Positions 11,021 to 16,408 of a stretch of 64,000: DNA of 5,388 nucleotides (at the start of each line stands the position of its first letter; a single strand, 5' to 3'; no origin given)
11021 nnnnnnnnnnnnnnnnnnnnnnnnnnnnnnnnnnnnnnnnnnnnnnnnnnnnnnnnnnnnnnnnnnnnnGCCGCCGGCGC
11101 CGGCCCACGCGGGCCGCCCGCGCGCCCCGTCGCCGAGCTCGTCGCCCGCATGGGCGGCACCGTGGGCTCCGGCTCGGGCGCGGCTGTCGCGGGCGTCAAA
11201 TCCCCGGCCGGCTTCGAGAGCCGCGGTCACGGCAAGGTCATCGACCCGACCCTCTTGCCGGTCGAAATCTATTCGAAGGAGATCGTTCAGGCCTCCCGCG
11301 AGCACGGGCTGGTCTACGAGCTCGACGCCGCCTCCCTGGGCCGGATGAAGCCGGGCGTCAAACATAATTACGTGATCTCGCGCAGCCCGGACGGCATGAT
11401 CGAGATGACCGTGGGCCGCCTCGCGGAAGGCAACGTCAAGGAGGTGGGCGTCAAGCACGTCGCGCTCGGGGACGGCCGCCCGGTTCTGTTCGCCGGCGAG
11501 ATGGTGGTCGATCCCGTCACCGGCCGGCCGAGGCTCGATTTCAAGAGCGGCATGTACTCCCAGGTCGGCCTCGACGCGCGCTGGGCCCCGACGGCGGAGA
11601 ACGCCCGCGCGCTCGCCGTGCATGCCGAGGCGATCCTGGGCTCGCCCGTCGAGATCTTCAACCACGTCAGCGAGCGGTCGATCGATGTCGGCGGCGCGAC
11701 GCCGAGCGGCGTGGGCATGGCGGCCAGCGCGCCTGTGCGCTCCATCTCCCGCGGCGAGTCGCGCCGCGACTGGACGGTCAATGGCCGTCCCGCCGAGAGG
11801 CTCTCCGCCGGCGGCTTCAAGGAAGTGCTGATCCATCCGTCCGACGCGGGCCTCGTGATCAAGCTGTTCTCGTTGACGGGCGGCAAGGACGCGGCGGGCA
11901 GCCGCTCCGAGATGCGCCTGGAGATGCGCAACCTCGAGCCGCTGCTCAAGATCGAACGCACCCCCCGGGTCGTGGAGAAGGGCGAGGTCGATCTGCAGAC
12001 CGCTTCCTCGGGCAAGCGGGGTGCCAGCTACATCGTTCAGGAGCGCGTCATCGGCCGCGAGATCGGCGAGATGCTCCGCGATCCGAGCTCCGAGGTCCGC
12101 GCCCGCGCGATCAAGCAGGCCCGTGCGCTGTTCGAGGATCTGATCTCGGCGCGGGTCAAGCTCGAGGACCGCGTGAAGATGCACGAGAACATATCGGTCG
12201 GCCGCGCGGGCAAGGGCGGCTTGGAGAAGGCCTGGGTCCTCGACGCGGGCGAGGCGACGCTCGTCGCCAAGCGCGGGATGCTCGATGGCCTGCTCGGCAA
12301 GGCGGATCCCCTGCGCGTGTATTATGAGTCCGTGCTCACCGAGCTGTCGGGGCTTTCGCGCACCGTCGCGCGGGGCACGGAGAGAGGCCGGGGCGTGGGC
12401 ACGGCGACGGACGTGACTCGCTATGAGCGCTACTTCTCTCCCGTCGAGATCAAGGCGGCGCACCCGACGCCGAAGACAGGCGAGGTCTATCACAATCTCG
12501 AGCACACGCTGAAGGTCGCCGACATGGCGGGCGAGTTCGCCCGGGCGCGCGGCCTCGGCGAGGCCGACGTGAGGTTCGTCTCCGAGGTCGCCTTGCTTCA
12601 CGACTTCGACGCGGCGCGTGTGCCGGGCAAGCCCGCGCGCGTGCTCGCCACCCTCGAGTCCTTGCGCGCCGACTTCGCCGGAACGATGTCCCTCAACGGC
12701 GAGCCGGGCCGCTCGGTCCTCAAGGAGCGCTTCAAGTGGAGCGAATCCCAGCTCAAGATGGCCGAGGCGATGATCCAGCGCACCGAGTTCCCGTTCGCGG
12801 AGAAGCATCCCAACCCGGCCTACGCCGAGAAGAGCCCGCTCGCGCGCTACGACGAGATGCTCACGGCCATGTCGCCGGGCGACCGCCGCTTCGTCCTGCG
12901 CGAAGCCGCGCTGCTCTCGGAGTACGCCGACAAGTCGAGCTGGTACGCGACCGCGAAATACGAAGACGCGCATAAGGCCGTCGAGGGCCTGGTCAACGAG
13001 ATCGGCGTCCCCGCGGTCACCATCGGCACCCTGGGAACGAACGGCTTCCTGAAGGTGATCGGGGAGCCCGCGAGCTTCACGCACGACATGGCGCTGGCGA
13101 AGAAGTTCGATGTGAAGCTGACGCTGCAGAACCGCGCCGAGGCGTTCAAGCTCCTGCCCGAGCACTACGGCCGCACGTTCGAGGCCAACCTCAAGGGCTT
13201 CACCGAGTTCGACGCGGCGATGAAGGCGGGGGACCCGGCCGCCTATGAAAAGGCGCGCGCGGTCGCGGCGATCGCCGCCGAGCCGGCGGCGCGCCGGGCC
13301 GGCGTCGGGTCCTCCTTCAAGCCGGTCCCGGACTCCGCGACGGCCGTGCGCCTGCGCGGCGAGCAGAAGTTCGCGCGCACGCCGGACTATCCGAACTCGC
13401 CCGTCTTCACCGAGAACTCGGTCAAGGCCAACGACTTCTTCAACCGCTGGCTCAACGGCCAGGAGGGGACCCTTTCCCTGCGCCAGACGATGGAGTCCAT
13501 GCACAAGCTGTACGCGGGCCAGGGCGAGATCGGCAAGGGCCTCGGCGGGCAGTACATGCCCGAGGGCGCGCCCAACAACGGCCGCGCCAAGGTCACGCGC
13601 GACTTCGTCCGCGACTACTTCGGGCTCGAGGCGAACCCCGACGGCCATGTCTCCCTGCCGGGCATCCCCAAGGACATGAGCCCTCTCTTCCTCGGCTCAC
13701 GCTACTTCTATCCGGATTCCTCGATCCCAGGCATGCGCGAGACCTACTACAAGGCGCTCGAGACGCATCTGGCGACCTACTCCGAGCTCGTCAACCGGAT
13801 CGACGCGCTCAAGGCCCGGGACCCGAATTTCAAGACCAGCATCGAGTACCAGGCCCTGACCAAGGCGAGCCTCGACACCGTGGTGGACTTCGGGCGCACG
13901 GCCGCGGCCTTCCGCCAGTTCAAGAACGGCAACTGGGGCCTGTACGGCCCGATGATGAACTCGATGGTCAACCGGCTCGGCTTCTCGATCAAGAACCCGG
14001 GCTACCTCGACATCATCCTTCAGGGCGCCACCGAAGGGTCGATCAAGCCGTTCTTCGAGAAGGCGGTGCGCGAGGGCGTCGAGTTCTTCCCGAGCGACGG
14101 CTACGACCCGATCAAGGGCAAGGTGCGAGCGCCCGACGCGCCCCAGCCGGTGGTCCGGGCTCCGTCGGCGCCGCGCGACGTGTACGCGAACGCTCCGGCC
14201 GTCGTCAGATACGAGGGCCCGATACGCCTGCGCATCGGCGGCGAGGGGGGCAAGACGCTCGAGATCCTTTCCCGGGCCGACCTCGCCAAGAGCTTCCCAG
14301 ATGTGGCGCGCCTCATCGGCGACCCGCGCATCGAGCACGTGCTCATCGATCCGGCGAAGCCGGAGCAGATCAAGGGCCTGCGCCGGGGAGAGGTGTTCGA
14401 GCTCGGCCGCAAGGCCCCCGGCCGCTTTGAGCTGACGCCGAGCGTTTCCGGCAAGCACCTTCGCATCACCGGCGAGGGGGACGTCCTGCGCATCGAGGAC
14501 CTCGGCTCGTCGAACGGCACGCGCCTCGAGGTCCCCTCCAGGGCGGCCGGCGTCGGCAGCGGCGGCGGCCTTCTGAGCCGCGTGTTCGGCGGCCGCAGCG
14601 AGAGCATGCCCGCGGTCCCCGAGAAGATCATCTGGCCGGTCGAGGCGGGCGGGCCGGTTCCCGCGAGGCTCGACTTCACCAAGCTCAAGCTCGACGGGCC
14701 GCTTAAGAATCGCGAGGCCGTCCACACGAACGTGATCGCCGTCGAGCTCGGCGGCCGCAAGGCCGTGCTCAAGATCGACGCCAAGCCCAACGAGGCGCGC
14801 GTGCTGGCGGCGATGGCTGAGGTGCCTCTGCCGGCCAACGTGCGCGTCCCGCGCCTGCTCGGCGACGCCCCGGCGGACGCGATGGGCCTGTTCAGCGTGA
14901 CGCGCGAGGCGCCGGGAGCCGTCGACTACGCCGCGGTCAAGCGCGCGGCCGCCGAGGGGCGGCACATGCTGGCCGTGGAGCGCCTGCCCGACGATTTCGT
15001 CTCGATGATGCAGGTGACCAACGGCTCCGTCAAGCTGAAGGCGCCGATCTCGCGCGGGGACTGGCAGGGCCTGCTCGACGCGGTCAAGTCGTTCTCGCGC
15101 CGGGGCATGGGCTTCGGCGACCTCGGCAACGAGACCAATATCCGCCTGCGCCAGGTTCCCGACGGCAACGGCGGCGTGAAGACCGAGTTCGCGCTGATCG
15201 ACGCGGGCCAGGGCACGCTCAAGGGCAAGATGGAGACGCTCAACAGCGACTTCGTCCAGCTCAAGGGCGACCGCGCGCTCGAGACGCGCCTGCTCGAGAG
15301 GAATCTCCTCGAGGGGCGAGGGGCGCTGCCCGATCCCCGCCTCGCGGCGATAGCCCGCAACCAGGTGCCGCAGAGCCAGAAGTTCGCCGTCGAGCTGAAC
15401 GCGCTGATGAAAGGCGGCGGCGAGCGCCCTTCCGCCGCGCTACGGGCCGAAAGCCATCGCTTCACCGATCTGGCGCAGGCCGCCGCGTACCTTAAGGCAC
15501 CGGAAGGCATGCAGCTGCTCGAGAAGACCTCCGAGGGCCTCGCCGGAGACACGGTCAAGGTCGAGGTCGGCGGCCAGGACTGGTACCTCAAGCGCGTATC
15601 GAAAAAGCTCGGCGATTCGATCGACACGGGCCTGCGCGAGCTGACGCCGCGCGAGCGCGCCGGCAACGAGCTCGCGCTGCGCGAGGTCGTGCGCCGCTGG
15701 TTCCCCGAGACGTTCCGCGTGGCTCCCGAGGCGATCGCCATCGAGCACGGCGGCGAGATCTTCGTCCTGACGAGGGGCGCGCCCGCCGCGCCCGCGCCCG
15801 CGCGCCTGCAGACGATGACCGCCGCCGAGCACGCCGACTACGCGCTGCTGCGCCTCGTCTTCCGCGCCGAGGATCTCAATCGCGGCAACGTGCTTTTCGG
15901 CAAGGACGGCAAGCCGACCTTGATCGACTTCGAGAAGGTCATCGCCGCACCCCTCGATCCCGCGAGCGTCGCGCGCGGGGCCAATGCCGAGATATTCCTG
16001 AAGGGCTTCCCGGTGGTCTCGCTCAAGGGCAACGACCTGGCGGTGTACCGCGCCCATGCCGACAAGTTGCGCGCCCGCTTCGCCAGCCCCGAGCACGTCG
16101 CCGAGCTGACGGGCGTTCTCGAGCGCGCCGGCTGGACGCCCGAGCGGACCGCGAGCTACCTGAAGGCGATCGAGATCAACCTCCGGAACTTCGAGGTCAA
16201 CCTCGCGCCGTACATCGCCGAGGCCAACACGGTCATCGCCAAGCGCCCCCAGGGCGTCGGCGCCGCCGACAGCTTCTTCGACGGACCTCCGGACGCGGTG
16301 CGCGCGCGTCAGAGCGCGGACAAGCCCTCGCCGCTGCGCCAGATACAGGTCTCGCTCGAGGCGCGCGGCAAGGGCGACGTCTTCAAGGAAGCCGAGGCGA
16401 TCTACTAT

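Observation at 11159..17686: Six exact G-V-G motifs mark module junctions downstream of the internal peptidase: candidate autoprocessing sites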

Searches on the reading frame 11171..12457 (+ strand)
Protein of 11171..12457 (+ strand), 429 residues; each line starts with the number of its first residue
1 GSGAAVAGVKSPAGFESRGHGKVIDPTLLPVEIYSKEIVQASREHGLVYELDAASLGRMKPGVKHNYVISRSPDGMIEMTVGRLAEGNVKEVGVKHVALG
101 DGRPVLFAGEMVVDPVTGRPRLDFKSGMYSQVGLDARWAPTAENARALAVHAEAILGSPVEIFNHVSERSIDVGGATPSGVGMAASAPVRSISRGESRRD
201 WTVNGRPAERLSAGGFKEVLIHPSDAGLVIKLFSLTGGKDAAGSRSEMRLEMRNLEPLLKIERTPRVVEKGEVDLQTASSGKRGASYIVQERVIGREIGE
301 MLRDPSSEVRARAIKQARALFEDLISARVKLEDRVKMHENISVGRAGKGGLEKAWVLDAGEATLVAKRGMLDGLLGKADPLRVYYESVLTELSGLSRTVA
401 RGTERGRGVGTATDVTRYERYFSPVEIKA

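Call 64: predict_structure(alignment_id=A4)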
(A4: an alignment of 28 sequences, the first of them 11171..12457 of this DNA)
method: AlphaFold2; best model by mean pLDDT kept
length: 429 residues; sequences in the alignment: 28
mean_pLDDT: 82.8   pTM: 0.62
mean pLDDT of the five models: 82.8, 82.3, 81.7, 79.9, 79.5
residues with pLDDT >= 90: 242; 70-90: 93; 50-70: 49; < 50: 45
segments of 3 or more residues with pLDDT < 50: 1-6, 89-92, 131-134, 176-184, 410-429
pLDDT, mean of each block of 10 residues (from residue 1): 47 55 64 76 87 94 92 89 68 66 85 93 75 55 84 90 87 56 64 93 97 93 95 81 93 96 95 94 95 97 96 98 98 95 91 95 96 97 98 92 69 39 35
secondary structure, 60 per line:
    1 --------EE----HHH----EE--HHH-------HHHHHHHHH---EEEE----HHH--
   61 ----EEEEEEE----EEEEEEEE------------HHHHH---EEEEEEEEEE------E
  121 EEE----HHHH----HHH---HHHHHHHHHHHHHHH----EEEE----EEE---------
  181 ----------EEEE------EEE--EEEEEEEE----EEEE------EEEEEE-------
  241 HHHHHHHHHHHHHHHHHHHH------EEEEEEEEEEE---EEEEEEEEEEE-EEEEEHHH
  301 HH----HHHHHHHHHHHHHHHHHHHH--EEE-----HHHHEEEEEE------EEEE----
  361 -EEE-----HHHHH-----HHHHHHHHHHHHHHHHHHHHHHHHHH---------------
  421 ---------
elements in order: H36-44 E48-51 E65-71 E76-83 H96-100 E104-113 E120-123 H128-131 H142-156 E161-164 E169-171 E191-194 E201-203 E206-213 E218-221 E228-233 H241-260 E267-277 E281-291 E293-297 H298-302 H307-326 E329-331 H337-340 E341-346 E353-356 E362-364 H370-374 H380-405

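Call 66: fold_search(model_id=the predicted structure, library=pdb)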
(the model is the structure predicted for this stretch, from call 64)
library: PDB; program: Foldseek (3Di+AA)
matches with E <= 10: 1531; with E <= 0.001: 262
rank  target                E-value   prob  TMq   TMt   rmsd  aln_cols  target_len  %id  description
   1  7wj6_B                3.6e-06  1.00  0.27  0.45   9.5       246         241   18  Crystal Structure of the Kinase Domain of a Class III Lanthipeptide Synthetase CurKC (released 2022-11-09)
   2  6d3k_B                4.5e-06  1.00  0.29  0.45  10.1       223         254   17  Crystal structure of unphosphorylated human PKR kinase domain in complex with ADP (released 2019-07-10)
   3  6pwg_A                9.3e-06  1.00  0.29  0.62   5.4       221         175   13  Ewingella americana HopBF1 kinase bound to AMP-PNP (released 2019-09-11)
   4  6d3k_A                1.2e-05  1.00  0.28  0.43   9.7       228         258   16  Crystal structure of unphosphorylated human PKR kinase domain in complex with ADP (released 2019-07-10)
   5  10dj_A                1.5e-05  1.00  0.26  0.38  11.5       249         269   18  Fyn Kinase Domain-Saracatinib Complex Structure (released 2026-03-18)
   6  6pwd                  1.6e-05  1.00  0.27  0.57   6.4       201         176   14  Ewingella americana HopBF1 kinase (released 2019-09-11)
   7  3kc3_L                1.7e-05  1.00  0.29  0.41   9.7       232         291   16  MK2 complexed to inhibitor N4-(7-(benzofuran-2-yl)-1H-indazol-5-yl)pyrimidine-2,4-diamine (released 2010-01-12)
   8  1l3r_E                2.8e-05  1.00  0.26  0.31  10.9       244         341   17  Crystal Structure of a Transition State Mimic of the Catalytic Subunit of cAMP-dependent Protein Kinase (released 2002-03-20)
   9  4wb6_B                3.2e-05  1.00  0.23  0.28   5.9       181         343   21  Crystal structure of a L205R mutant of human cAMP-dependent protein kinase A (catalytic alpha subunit) (released 2015-01-21)
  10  3kxx_C                4.2e-05  1.00  0.28  0.40  11.4       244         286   14  Structure of the mutant Fibroblast Growth Factor receptor 1 (released 2010-03-02)
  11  4o96_A                5.0e-05  1.00  0.26  0.60   6.6       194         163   13  2.60 Angstrom resolution crystal structure of a protein kinase domain of type III effector NleH2 (ECs1814) from Escher (released 2014-01-15)
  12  3qal_E                5.6e-05  1.00  0.25  0.30  11.0       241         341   18  Crystal Structure of Arg280Ala mutant of Catalytic subunit of cAMP-dependent Protein Kinase (released 2011-12-07)
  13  3lm5                  5.9e-05  1.00  0.27  0.40   8.0       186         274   19  Crystal Structure of human Serine/Threonine Kinase 17B (STK17B) in complex with Quercetin (released 2010-03-16)
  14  4wb5_A                5.9e-05  1.00  0.26  0.31   8.6       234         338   18  Crystal structure of human cAMP-dependent protein kinase A (catalytic alpha subunit) (released 2015-01-21)
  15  5ugl_B                6.2e-05  1.00  0.29  0.44  11.1       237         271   15  Crystal Structure of FGF Receptor 2 Tyrosine Kinase Domain Harboring the D650V Activating Mutation (released 2017-02-22)
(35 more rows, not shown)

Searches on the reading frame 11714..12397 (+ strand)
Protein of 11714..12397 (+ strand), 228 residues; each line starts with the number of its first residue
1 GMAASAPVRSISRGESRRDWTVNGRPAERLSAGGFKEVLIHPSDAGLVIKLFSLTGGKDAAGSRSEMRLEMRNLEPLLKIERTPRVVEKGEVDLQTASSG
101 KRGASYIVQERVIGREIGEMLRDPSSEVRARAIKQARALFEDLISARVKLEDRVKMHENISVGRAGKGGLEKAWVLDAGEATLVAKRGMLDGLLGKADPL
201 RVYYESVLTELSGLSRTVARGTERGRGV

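Call 7: search_protein_families(library=pfam, proteins=[window:11714-12397:+], max_evalue=5)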
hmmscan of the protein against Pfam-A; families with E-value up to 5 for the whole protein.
window:11714-12397:+ (228 aa): 1 family
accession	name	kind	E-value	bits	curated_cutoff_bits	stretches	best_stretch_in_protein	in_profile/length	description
PF10707.15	YrbL-PhoP_reg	-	0.087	12.9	31.5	1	28-59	7-39/185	PhoP regulatory network protein YrbL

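Call 13: search_protein_families(library=ncbifam, proteins=[window:11714-12397:+], max_evalue=1)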
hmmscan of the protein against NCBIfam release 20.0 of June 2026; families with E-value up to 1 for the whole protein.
window:11714-12397:+ (228 aa): 0 families

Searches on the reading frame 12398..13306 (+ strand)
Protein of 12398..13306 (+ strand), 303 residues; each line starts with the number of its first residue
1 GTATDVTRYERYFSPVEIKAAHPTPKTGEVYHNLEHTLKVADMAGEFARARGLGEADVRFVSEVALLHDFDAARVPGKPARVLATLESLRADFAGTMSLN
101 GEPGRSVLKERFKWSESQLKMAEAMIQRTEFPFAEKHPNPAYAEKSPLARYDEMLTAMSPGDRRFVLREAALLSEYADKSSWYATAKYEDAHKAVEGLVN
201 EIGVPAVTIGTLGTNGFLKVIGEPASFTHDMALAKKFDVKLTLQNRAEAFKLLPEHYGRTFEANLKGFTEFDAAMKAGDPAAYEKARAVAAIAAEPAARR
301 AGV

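Call 7: search_protein_families(library=pfam, proteins=[window:12398-13306:+], max_evalue=5)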
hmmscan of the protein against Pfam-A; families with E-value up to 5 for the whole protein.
window:12398-13306:+ (303 aa): 1 family
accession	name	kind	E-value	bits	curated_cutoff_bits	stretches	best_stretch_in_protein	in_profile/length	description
PF01966.28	HD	-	2.8e-06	28.1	22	1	34-129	2-89/116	HD domain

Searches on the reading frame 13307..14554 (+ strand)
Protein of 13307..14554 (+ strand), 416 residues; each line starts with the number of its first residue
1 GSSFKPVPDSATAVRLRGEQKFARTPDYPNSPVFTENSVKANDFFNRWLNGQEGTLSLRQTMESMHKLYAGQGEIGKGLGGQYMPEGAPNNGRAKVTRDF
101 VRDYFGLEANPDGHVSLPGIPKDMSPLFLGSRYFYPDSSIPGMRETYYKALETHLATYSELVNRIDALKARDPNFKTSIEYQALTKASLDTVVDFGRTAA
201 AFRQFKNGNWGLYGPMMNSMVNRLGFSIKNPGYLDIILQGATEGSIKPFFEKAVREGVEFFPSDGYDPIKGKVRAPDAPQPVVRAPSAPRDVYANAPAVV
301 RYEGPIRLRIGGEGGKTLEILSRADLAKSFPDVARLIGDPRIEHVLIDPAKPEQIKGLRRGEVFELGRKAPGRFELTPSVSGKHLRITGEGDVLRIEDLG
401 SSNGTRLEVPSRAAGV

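Call 7: search_protein_families(library=pfam, proteins=[window:13307-14554:+], max_evalue=5)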
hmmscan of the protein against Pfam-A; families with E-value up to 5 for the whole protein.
window:13307-14554:+ (416 aa): 1 family
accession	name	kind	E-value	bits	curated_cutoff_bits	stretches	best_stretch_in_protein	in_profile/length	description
PF00498.31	FHA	-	0.00017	22.4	20.7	1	378-406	16-45/67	FHA domain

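Call 13: search_protein_families(library=ncbifam, proteins=[window:13307-14554:+], max_evalue=1)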
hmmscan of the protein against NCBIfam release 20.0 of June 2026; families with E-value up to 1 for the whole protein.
window:13307-14554:+ (416 aa): 1 family
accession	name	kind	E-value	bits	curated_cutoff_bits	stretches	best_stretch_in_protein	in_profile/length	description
NF049868.1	FhaB_Rv0019c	equivalog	0.00063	19.8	125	1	366-408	90-133/158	FHA domain-containing protein FhaB/FipA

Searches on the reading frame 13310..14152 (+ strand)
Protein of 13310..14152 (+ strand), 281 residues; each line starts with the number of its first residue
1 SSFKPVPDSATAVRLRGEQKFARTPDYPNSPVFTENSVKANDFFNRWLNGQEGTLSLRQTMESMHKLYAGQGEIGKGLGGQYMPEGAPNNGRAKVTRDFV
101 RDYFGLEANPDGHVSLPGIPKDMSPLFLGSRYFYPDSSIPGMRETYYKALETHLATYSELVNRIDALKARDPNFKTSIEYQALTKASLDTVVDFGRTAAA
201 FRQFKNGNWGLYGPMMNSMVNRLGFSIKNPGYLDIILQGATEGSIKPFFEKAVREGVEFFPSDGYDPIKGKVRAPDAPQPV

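Call 76: search_solved_structures(query=A5, max_evalue=10)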
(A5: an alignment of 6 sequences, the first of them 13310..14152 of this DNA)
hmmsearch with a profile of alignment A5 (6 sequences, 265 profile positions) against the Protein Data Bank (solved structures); distinct sequences matched with E-value up to 10: 1.
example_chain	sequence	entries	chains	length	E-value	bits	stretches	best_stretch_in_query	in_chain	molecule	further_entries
1o5h_A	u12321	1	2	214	0.39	13.5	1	115-180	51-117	Formiminotetrahydrofolate cyclodeaminase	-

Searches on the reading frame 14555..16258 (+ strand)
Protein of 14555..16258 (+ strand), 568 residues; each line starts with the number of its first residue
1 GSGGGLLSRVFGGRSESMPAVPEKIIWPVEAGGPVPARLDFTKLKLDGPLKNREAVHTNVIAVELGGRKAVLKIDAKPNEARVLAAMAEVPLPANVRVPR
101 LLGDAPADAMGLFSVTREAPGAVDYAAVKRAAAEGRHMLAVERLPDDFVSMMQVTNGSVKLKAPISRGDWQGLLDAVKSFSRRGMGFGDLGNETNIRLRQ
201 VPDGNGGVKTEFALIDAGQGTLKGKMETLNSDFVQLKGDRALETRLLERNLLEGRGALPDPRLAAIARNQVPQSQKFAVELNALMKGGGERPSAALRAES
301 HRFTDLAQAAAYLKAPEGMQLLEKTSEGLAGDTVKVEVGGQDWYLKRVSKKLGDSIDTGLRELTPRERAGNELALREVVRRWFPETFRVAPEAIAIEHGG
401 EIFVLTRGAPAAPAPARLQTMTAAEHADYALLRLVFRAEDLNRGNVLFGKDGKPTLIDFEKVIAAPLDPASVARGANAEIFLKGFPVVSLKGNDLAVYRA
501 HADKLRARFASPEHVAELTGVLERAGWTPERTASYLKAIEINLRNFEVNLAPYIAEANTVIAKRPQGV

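Call 7: search_protein_families(library=pfam, proteins=[window:14555-16258:+], max_evalue=5)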
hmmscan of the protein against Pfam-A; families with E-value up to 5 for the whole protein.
window:14555-16258:+ (568 aa): 2 families
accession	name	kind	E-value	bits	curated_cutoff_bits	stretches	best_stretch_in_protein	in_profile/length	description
PF01636.29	APH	-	0.0022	18.2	23.2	2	434-461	168-196/239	Phosphotransferase enzyme family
PF19974.5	TCAD9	-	0.049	13.2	40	1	440-461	303-323/429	Ternary complex associated domain 9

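Call 13: search_protein_families(library=ncbifam, proteins=[window:14555-16258:+], max_evalue=1)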
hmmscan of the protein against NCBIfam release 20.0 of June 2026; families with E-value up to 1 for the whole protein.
window:14555-16258:+ (568 aa): 1 family
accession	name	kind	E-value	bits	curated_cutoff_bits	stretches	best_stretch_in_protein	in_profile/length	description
NF002475.0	PRK01723.1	equivalog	0.012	14.6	142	1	439-466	167-194/241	3-deoxy-D-manno-octulosonic acid kinase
